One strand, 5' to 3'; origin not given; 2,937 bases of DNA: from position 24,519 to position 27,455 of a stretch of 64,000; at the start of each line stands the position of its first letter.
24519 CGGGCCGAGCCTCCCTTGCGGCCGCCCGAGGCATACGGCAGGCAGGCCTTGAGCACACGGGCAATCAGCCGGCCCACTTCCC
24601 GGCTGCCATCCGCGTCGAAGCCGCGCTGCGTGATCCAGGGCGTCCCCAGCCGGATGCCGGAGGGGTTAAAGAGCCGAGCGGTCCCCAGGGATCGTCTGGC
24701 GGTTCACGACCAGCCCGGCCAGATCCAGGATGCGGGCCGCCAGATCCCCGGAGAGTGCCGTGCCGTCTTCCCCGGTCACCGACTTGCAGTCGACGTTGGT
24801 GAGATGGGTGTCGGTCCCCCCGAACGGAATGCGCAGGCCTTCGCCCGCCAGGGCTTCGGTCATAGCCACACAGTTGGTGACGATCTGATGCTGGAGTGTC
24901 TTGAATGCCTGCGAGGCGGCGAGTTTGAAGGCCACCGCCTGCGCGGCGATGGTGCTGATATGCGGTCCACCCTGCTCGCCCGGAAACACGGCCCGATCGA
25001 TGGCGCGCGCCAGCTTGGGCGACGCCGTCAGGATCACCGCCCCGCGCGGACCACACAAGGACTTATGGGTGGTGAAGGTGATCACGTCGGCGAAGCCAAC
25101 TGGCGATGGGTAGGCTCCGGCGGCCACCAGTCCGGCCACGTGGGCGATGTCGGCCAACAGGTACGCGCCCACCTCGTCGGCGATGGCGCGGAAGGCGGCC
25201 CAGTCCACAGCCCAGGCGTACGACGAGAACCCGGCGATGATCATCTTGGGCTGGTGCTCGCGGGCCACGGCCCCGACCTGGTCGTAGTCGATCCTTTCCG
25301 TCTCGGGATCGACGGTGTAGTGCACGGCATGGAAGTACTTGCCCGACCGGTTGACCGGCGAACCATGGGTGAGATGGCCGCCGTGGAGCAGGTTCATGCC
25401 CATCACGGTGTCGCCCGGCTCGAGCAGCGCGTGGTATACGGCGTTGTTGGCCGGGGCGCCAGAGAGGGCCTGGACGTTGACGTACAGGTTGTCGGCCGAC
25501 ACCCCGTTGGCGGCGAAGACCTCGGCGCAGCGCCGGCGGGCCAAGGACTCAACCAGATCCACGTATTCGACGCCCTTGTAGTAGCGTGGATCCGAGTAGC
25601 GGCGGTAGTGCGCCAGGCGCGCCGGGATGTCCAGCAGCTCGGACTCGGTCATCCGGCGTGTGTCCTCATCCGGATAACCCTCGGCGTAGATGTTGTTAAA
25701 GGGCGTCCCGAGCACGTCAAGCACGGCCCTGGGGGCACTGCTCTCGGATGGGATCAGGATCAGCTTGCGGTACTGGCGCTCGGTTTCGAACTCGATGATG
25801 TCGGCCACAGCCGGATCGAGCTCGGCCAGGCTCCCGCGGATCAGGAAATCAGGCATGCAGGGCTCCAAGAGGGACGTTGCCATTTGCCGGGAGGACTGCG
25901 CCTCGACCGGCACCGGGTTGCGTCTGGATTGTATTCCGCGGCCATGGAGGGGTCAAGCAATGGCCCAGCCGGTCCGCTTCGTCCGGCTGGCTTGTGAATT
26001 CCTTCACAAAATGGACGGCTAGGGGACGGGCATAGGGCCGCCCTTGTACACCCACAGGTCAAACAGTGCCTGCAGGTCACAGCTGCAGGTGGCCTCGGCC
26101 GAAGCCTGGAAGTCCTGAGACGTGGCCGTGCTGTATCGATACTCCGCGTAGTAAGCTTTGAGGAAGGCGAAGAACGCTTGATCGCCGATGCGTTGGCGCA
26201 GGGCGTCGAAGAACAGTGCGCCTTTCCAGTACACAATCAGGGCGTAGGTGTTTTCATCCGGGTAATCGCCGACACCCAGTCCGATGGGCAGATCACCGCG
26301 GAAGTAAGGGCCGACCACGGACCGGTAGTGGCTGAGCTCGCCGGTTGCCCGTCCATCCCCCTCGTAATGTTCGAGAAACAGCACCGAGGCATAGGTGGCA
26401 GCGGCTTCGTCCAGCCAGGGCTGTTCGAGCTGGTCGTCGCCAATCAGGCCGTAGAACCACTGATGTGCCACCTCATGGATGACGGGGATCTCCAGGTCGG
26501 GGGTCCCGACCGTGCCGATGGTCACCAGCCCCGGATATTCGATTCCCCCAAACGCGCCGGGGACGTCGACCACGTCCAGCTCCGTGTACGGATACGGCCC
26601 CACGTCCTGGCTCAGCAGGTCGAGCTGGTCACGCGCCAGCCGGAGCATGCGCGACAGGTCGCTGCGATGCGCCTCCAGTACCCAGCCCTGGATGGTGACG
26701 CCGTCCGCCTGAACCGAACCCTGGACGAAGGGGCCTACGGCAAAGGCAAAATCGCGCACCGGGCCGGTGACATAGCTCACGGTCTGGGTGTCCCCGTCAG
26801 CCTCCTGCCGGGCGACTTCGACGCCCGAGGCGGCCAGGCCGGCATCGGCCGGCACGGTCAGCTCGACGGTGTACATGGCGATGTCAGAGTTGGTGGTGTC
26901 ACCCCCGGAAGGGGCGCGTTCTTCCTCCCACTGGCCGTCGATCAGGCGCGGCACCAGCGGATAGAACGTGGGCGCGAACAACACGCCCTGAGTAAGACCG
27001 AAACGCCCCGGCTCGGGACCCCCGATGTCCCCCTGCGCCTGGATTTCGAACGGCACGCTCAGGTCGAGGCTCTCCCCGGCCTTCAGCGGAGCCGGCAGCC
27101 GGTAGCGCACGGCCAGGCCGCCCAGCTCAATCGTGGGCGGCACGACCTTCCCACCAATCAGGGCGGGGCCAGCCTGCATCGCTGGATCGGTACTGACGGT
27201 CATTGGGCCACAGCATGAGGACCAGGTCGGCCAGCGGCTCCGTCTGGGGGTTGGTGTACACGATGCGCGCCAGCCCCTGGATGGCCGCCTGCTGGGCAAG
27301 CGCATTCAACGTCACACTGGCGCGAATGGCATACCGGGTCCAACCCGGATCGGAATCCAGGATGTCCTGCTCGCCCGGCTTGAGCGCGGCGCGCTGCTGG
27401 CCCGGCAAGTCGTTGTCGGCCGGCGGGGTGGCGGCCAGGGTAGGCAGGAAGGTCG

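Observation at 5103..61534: Over-represented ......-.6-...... (CRP/FNR-type) palindrome family with a conserved ATTCC spacer core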

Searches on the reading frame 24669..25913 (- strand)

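Call 24: search_protein_families(library=pfam, proteins=[window:24669-25913:-], max_evalue=0.001)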
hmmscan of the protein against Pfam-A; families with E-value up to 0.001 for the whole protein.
window:24669-25913:- (415 aa): 2 families
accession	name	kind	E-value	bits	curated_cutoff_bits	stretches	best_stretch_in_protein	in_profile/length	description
PF00464.25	SHMT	-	7.5e-120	400.6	27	2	106-415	52-370/399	Serine hydroxymethyltransferase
PF01041.23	DegT_DnrJ_EryC1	-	9e-05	22.3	19.8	1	197-310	89-200/360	DegT/DnrJ/EryC1/StrS aminotransferase family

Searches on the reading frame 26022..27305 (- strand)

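Call 24: search_protein_families(library=pfam, proteins=[window:26022-27305:-], max_evalue=0.001)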
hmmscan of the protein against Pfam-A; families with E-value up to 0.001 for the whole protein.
window:26022-27305:- (428 aa): 1 family
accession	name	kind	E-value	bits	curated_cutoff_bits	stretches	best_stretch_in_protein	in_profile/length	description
PF01433.26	Peptidase_M1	-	2.2e-18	67.1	27.7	1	275-418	71-218/218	Peptidase family M1 domain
